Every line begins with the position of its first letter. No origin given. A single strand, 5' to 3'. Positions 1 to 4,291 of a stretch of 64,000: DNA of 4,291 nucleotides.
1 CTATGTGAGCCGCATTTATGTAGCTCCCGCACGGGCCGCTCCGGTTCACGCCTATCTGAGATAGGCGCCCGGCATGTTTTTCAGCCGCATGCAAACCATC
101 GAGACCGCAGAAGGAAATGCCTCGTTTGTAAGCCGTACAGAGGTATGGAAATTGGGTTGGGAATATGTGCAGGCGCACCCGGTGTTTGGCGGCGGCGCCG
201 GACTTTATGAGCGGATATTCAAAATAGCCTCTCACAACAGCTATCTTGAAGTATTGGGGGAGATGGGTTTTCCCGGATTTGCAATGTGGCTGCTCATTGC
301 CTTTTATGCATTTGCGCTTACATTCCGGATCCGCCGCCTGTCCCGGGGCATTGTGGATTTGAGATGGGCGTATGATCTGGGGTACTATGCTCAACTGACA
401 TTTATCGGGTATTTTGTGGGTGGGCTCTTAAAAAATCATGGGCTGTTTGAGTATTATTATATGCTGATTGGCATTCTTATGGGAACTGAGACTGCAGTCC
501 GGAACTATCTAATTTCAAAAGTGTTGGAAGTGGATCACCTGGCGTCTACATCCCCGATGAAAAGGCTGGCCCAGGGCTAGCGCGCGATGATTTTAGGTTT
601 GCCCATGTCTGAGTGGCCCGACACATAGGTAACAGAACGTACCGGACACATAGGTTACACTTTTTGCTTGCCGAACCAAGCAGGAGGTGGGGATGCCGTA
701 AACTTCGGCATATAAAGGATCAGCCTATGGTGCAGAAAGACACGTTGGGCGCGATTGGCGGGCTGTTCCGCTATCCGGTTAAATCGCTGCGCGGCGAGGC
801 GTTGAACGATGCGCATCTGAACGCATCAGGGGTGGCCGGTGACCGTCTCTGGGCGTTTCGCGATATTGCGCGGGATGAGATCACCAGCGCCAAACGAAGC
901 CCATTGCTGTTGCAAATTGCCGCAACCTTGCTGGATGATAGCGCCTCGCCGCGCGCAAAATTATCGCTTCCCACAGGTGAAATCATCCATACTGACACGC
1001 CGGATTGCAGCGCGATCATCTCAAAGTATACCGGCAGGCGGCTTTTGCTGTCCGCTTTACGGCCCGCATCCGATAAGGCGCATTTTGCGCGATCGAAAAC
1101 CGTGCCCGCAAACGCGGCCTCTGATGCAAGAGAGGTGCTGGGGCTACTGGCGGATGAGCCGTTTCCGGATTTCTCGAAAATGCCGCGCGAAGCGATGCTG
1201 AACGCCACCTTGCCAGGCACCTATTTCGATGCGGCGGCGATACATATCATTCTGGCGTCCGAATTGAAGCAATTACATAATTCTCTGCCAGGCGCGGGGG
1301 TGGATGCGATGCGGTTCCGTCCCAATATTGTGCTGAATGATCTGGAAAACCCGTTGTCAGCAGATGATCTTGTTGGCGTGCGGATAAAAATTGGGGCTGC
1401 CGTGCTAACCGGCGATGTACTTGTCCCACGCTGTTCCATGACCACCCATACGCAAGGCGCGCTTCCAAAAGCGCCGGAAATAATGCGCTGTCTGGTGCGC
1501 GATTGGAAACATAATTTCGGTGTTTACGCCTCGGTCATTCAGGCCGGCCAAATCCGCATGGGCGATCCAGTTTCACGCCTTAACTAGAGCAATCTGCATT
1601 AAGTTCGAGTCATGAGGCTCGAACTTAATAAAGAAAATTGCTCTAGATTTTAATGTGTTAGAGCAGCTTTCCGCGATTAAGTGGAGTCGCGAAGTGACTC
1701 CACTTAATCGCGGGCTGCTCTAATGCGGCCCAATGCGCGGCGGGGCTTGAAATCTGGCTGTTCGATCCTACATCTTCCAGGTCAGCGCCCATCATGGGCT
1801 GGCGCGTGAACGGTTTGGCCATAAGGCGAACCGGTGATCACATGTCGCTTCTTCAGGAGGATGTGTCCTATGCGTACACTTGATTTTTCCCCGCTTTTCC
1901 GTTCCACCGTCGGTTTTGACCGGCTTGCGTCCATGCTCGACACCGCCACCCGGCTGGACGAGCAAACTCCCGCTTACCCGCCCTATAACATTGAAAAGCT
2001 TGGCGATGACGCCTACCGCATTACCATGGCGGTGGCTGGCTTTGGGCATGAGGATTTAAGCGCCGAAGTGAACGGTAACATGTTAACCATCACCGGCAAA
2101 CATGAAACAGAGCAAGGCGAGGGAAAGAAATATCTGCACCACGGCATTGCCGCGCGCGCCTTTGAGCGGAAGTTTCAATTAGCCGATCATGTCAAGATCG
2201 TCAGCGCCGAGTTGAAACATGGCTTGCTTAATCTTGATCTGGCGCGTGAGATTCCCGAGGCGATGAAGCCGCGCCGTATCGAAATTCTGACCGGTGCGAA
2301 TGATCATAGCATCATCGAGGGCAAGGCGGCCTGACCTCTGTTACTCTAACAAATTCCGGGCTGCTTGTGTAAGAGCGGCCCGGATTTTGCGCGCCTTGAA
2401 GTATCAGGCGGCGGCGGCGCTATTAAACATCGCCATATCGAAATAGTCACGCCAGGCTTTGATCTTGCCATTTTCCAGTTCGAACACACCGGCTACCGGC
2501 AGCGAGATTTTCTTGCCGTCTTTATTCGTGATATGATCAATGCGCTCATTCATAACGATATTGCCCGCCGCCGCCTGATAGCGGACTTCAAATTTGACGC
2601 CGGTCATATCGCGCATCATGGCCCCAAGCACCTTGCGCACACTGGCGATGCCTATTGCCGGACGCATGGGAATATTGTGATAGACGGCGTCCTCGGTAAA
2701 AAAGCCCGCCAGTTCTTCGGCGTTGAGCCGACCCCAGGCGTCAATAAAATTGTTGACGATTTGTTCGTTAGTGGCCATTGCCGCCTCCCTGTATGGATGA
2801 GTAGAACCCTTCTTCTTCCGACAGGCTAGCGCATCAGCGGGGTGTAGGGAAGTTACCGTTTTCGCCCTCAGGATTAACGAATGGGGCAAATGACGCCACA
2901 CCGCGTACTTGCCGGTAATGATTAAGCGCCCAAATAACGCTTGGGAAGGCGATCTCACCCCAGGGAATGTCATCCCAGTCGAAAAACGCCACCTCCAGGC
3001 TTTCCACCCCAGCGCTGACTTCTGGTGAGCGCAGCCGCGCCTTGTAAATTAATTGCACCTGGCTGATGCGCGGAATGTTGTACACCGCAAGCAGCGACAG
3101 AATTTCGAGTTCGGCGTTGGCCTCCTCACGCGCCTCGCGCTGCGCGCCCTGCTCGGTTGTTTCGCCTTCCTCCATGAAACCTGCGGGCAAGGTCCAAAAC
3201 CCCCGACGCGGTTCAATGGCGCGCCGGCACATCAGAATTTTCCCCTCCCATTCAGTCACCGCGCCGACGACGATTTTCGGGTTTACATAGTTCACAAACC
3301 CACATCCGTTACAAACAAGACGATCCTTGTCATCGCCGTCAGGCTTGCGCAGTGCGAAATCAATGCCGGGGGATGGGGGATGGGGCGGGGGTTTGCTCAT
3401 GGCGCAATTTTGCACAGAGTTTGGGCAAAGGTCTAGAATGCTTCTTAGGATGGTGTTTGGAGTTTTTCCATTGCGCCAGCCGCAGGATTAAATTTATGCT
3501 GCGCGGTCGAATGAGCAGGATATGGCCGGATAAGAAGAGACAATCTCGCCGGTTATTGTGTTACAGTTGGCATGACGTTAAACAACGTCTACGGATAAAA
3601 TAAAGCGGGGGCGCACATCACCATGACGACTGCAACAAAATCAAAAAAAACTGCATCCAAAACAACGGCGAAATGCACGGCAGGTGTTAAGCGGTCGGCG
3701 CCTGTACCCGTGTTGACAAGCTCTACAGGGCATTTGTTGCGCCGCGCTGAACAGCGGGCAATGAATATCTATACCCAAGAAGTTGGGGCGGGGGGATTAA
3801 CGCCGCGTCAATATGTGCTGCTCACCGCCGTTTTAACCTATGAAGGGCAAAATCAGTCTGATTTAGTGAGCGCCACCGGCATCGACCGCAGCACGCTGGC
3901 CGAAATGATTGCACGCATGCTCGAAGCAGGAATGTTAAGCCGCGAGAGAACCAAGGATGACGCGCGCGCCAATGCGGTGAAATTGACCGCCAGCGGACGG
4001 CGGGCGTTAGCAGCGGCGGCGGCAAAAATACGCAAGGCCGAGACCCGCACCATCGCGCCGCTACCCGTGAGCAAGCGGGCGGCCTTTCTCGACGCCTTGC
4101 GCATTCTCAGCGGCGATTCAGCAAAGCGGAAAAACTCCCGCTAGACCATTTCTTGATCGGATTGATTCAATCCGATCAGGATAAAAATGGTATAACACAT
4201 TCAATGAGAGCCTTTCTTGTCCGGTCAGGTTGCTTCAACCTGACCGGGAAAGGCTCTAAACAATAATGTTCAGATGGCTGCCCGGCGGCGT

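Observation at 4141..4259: Repeat termini double as the TAG stop codon of the flanking genes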

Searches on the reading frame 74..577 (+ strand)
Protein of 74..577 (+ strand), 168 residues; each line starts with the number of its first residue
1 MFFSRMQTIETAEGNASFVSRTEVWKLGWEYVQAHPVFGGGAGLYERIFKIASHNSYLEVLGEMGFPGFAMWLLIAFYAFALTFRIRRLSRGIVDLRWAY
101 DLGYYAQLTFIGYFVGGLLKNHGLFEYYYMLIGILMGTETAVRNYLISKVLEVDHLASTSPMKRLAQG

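Call 8: search_protein_families(library=pfam, proteins=[window:74-577:+])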
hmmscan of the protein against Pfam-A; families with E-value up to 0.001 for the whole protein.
window:74-577:+ (168 aa): 1 family
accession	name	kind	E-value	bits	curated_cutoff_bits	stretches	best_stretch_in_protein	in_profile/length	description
PF04932.20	Wzy_C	-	7.2e-13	49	31.7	1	4-73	61-149/149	O-Antigen ligase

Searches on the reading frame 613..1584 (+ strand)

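Call 8: search_protein_families(library=pfam, proteins=[window:613-1584:+])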
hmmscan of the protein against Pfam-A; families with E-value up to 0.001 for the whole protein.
window:613-1584:+ (324 aa): 2 families
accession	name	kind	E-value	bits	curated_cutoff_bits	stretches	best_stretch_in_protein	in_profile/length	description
PF03473.23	MOSC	-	3.7e-17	62.9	22.7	1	206-320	8-119/120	MOSC domain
PF03476.21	MOSC_N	-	9.4e-10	38.8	25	1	47-109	3-65/119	MOSC N-terminal beta barrel domain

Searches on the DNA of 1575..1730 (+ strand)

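Call 29: search_dna_similar(query=window:1575-1730:+, collection=plasmids, mode=distant, max_evalue=0.01, max_rows=25)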
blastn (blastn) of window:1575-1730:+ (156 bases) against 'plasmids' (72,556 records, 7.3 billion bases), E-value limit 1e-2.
No match.

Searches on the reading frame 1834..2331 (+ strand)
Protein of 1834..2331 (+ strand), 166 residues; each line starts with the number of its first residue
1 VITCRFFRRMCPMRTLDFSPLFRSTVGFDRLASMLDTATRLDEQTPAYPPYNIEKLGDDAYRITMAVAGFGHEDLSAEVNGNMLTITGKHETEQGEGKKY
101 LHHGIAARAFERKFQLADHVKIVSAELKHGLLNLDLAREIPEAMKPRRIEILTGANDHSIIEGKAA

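Call 72: search_protein_families(library=pfam, proteins=[window:1834-2331:+], max_evalue=0.001)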
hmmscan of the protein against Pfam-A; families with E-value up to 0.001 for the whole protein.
window:1834-2331:+ (166 aa): 1 family
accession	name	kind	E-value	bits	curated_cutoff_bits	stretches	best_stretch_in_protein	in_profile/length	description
PF00011.27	HSP20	-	1.7e-19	70.2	20.8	1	56-151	4-101/102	Hsp20/alpha crystallin family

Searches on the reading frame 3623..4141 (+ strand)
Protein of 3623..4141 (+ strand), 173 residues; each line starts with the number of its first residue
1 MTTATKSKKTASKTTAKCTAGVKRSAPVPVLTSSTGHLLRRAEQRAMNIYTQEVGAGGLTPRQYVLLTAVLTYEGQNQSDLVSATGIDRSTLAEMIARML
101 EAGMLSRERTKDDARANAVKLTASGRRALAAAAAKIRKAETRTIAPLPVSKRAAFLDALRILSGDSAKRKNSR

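Call 8: search_protein_families(library=pfam, proteins=[window:3623-4141:+])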
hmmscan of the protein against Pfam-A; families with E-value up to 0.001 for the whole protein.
window:3623-4141:+ (173 aa): 5 families
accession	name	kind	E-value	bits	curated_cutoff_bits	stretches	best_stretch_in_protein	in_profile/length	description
PF01047.28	MarR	-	1.5e-11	44.4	24.6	1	59-115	1-57/59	MarR family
PF12802.13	MarR_2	-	7.6e-11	42.5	27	1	58-116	2-61/61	MarR family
PF13463.12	HTH_27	-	3e-06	27.8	22.2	1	59-125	1-68/68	Winged helix DNA-binding domain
PF22381.2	Staph_reg_Sar_Rot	-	3.3e-06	27.5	27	1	58-127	11-80/85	Transcriptional regulator SarA/Rot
PF01978.25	TrmB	-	0.00033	20.9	25.6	1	58-111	5-58/68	Sugar-specific transcriptional regulator TrmB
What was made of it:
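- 3623..4144 (+): MarR-family regulator gene. Its stop TAG (4142-4144) is the duplicated TA plus the first G of the C unit. Pfam MarR (call 8).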

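Call 10: find_encoding_contigs(protein=window:3623-4141:+, flank=3000, max_places=10)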
Protein window:3623-4141:+ (173 aa): no gene with exactly this product is on record in the collection.

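Call 11: find_homologous_proteins(query=window:3623-4141:+, max_evalue=1e-20)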
Query window:3623-4141:+ (173 aa): 935 proteins with E <= 1e-20 among 1908 candidates; the best 120 are listed.
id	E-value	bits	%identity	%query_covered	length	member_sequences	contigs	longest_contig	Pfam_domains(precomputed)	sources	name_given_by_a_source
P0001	1.8e-73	263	99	78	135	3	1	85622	PF01047.29,PF13463.13,PF12802.14,PF22381.3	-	-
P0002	6.3e-60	220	70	98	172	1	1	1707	PF01047.29,PF12802.14,PF22381.3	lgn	-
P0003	7.3e-60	219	74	83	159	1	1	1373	PF01047.29,PF22166.4,PF13463.13,PF12802.14,PF22381.3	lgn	-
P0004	8.7e-60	219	71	95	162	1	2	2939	PF01047.29,PF13463.13,PF12802.14,PF22381.3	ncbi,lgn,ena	-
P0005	3.9e-59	217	70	95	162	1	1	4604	PF01047.29,PF12802.14,PF22381.3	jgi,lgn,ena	-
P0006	7.2e-58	213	68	95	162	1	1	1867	PF01047.29,PF12802.14,PF22381.3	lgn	-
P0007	1.6e-55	205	65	95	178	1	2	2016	PF01047.29,PF22166.4,PF12802.14,PF22381.3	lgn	-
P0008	1.9e-55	205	66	95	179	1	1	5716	PF01047.29,PF12802.14,PF22381.3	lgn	-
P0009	5.1e-55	204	65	95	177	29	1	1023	PF01047.29,PF22166.4,PF12802.14,PF22381.3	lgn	-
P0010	7.9e-55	203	67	88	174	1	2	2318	PF01047.29,PF22166.4,PF12802.14,PF22381.3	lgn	-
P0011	1.4e-54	202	65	95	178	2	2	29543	PF01047.29,PF22166.4,PF12802.14,PF22381.3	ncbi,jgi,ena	-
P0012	2.0e-54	202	72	83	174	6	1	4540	PF01047.29,PF22166.4,PF12802.14,PF22381.3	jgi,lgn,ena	-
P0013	3.6e-54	201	73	78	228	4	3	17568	PF01047.29,PF12802.14,PF22381.3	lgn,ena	-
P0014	3.7e-54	201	64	95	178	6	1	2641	PF01047.29,PF22166.4,PF12802.14,PF22381.3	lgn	-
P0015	3.9e-54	201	66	91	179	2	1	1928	PF01047.29,PF22166.4,PF13463.13,PF12802.14,PF22381.3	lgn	-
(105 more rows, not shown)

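Call 14: find_encoding_contigs(protein=P0001, flank=10000, max_places=6)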
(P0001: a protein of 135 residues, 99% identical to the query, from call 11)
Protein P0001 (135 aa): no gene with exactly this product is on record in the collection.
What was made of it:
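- Tried and rejected: Exact-protein look-ups for the window's MarR (two start choices): not on record (calls 10, 14).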

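Call 37: find_encoding_contigs(protein=P0004, flank=3000, max_places=4)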
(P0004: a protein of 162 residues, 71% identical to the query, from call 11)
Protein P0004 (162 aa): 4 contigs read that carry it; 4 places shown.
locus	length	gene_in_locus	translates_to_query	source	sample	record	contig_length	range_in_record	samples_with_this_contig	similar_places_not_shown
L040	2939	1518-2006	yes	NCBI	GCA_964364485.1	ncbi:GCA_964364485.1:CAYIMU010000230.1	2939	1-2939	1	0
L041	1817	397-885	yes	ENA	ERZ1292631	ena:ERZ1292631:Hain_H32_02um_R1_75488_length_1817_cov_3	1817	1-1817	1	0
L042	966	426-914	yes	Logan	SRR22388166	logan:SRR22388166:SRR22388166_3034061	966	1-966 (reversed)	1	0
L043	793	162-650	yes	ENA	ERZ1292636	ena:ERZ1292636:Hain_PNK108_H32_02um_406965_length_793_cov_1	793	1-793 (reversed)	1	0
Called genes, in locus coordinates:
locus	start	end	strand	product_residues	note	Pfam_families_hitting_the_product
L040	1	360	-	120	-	?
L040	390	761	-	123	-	PF07858:LEH, PF07366:SnoaL, PF12680:SnoaL_2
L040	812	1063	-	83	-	-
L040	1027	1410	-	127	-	-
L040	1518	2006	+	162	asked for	PF22381:Staph_reg_Sar_Rot (weak), PF01047:MarR, PF12802:MarR_2, PF13463:HTH_27 (weak)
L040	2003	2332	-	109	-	-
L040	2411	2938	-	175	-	?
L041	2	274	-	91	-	?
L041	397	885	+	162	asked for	PF22381:Staph_reg_Sar_Rot (weak), PF01047:MarR, PF12802:MarR_2, PF13463:HTH_27 (weak)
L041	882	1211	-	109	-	-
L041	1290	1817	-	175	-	?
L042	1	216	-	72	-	?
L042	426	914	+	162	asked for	PF22381:Staph_reg_Sar_Rot (weak), PF01047:MarR, PF12802:MarR_2, PF13463:HTH_27 (weak)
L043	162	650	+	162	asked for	PF22381:Staph_reg_Sar_Rot (weak), PF01047:MarR, PF12802:MarR_2, PF13463:HTH_27 (weak)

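Call 38: find_encoding_contigs(protein=P0005, flank=3000, max_places=4)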
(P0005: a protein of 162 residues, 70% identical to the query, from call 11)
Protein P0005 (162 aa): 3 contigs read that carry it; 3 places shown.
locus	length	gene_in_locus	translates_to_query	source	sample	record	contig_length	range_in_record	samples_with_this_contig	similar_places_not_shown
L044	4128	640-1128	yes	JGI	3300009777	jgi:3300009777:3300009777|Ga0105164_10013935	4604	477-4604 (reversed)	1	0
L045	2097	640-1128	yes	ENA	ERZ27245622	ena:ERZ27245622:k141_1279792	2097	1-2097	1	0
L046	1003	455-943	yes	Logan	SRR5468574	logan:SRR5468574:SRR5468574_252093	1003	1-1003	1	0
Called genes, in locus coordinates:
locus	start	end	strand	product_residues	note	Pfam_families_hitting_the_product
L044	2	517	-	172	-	?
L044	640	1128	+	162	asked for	PF22381:Staph_reg_Sar_Rot (weak), PF01047:MarR, PF12802:MarR_2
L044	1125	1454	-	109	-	-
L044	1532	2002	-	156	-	PF03918:CcmH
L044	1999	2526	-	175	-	PF00578:AhpC-TSA, PF08534:Redoxin, PF00085:Thioredoxin (weak), PF13905:Thioredoxin_8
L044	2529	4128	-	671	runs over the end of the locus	PF01578:Cytochrom_C_asm, PF16327:CcmF_C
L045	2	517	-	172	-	?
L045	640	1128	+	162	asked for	PF22381:Staph_reg_Sar_Rot (weak), PF01047:MarR, PF12802:MarR_2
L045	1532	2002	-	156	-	PF03918:CcmH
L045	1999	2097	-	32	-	?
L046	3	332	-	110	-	?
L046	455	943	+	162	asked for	PF22381:Staph_reg_Sar_Rot (weak), PF01047:MarR, PF12802:MarR_2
